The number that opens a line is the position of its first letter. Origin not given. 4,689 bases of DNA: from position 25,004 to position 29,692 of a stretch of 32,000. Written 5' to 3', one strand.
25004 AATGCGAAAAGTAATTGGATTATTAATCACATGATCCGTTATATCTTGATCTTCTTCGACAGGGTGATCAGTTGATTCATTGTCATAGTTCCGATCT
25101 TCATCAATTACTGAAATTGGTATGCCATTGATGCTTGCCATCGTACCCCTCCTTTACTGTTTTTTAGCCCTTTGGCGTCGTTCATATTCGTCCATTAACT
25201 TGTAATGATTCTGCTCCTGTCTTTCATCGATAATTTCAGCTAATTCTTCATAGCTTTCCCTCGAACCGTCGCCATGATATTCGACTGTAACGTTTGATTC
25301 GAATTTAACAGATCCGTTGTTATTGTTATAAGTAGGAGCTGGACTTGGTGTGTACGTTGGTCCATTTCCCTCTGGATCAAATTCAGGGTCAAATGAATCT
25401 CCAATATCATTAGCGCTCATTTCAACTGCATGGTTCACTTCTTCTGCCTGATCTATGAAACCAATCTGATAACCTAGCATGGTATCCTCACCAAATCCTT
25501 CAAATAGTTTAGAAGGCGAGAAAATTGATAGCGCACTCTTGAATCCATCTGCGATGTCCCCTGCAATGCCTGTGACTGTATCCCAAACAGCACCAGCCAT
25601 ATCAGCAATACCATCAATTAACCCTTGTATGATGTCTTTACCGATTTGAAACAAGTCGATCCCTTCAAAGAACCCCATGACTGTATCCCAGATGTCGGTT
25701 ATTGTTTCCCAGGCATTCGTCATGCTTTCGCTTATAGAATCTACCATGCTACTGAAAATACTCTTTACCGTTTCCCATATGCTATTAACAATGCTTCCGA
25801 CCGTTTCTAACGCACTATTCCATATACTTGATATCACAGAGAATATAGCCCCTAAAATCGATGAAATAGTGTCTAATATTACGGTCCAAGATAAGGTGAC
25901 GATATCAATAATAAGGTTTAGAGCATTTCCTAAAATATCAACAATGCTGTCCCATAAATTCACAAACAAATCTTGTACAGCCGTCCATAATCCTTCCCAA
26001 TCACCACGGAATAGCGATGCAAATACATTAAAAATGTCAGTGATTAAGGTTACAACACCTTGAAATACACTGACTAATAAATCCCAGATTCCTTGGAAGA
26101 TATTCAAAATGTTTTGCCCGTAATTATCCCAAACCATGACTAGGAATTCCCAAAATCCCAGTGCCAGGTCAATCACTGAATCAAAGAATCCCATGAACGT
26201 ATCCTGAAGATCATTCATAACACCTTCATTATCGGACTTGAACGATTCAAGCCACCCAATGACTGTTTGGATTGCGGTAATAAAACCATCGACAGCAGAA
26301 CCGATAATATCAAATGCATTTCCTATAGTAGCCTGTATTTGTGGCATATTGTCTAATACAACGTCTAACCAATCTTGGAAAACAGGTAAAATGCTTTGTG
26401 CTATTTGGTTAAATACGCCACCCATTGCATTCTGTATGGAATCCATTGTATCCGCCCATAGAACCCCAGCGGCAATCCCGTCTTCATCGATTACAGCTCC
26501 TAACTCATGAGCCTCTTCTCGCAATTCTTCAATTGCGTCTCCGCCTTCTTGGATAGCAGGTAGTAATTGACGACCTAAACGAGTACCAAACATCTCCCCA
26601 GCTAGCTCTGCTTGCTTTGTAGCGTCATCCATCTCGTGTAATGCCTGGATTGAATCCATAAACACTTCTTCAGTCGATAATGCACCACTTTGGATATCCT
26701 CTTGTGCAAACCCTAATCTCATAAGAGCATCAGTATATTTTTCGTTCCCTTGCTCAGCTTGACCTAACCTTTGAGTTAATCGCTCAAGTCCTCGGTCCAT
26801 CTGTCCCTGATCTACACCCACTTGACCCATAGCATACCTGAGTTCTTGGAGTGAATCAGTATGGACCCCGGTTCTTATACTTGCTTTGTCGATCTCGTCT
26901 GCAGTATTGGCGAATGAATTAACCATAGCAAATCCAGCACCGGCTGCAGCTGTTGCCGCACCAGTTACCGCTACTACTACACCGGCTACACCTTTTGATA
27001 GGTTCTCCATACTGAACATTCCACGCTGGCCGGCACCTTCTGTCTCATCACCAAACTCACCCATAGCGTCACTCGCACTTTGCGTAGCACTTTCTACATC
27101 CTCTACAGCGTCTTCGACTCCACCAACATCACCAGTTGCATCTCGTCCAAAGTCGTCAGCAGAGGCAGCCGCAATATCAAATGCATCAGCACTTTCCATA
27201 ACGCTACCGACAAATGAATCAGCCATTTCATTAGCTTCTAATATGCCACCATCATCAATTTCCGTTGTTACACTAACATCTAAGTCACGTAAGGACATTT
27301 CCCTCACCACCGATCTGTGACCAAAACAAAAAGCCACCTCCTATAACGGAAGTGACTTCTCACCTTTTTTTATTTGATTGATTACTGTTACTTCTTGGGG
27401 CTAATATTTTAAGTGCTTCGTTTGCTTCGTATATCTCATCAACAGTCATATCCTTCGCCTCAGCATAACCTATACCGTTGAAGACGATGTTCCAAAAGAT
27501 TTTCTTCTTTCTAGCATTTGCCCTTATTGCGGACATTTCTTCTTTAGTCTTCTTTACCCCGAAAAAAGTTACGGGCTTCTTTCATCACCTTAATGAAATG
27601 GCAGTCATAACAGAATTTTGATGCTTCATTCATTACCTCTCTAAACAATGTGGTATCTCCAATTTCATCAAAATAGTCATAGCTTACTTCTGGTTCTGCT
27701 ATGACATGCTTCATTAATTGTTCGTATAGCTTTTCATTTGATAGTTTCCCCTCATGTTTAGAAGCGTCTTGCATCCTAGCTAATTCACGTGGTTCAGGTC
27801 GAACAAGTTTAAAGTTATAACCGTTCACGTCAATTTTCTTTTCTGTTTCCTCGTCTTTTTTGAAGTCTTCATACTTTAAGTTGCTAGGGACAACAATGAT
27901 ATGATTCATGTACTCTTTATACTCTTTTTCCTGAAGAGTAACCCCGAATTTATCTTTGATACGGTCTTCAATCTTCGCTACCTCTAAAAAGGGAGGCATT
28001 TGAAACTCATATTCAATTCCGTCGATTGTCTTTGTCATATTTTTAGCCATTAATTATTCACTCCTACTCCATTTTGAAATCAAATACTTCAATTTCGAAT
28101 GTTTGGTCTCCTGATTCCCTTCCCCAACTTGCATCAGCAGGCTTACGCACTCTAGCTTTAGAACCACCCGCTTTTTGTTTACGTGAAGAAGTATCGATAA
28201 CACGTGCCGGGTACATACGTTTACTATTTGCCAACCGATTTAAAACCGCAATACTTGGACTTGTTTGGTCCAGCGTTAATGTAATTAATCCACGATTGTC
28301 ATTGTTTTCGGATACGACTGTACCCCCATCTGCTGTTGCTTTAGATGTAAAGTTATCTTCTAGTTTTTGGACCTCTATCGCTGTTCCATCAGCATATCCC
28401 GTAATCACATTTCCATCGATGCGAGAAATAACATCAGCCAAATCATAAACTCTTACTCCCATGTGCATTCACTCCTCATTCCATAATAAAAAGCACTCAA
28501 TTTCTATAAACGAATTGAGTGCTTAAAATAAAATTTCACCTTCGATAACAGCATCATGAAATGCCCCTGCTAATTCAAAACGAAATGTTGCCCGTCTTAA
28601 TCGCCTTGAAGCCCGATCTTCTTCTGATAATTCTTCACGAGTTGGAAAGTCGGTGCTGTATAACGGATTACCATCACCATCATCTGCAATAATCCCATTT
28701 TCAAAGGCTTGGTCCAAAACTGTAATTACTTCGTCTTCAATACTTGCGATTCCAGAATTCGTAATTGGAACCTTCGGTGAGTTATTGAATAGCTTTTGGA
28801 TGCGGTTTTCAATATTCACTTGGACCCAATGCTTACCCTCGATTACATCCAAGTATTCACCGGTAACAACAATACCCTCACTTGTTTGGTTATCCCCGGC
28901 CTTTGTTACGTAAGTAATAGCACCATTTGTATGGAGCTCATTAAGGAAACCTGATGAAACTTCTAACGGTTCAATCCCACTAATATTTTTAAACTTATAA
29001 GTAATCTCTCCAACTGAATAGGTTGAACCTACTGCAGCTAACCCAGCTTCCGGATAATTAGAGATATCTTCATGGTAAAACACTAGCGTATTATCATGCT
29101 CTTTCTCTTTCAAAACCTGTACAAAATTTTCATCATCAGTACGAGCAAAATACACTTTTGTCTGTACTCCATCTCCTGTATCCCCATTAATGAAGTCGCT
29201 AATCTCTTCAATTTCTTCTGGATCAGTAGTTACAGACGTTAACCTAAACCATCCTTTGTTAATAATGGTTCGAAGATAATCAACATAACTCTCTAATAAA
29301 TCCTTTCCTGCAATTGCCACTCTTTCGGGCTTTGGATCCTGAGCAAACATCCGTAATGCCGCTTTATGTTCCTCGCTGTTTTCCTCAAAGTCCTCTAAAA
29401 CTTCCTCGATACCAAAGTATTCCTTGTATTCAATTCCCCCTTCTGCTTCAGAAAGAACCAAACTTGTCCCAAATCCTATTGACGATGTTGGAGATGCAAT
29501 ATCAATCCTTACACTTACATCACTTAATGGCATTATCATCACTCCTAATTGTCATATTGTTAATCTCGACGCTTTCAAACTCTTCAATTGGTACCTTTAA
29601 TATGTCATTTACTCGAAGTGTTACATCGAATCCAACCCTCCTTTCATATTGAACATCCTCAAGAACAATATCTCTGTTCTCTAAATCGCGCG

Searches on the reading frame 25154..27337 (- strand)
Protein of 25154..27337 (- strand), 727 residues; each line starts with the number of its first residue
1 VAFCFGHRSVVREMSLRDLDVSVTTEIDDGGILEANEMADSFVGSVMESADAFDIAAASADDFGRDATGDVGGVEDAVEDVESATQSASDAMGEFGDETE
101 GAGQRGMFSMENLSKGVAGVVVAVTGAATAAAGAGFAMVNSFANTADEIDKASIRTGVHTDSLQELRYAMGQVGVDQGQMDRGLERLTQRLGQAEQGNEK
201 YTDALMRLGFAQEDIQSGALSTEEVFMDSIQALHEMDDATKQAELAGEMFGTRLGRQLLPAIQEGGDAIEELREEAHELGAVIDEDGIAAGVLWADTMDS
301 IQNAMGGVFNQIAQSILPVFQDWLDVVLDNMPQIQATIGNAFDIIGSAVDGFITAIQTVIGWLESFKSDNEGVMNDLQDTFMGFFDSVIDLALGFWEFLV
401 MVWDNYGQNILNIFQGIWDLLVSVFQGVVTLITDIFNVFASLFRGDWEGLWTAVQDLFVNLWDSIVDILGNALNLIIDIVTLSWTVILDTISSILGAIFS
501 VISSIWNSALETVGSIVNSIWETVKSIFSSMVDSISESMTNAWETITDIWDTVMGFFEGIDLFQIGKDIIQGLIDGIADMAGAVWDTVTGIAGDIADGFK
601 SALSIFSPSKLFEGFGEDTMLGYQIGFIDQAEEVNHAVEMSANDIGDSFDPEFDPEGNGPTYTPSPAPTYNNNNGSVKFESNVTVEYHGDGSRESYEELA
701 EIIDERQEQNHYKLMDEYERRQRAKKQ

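Call 89: search_protein_families(library=phrogs, proteins=[window:25154-27337:-], max_evalue=0.00001)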
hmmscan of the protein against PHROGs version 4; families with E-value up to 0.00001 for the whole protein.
window:25154-27337:- (727 aa): 37 families (the best 25 are shown)
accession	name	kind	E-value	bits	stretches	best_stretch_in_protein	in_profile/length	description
phrog_58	-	tail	1.8e-60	206.6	1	49-705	311-1053/1544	tail length tape measure protein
phrog_8462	-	tail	1.1e-48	167.5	1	89-656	26-544/672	tail length tape measure protein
phrog_5493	-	tail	1.1e-43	150.8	1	57-714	465-1085/1102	tail length tape measure protein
phrog_1272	-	tail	5.4e-37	128.1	2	289-553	715-955/1606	tail length tape measure protein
phrog_305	-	tail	2.7e-36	126.6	1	111-690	290-769/1001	tail length tape measure protein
phrog_9483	-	tail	2.6e-33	116.5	1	123-330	46-250/657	tail length tape measure protein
phrog_2276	-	tail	1.5e-31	110.9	1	66-680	43-504/673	tail length tape measure protein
phrog_8125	-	tail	2.8e-29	103.6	1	120-352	70-306/578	tail length tape measure protein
phrog_13338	-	unknown function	8.4e-29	101.4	1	105-329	25-246/903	-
phrog_4200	-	tail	1.9e-25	90.5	1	293-601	283-570/732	tail length tape measure protein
phrog_1204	-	tail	4.2e-23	82.3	2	305-557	766-1006/1483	tail protein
phrog_2854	-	tail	7.2e-22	78.9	1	75-446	32-333/855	tail length tape measure protein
phrog_9388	-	unknown function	1e-21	78.3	1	113-357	24-268/615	-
phrog_17020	-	unknown function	6.3e-21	76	1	408-553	45-185/353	-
phrog_991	-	tail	1.4e-20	73.6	2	169-511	446-809/1966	tail length tape measure protein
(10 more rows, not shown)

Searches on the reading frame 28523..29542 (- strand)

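Call 89: search_protein_families(library=phrogs, proteins=[window:28523-29542:-], max_evalue=0.00001)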
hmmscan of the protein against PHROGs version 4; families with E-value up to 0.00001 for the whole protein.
window:28523-29542:- (339 aa): 2 families
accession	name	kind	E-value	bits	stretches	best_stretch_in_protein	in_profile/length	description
phrog_205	-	tail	1.2e-67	229.7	1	1-337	13-432/455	tail sheath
phrog_9590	-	unknown function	4.4e-26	92.9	1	154-335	179-370/377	-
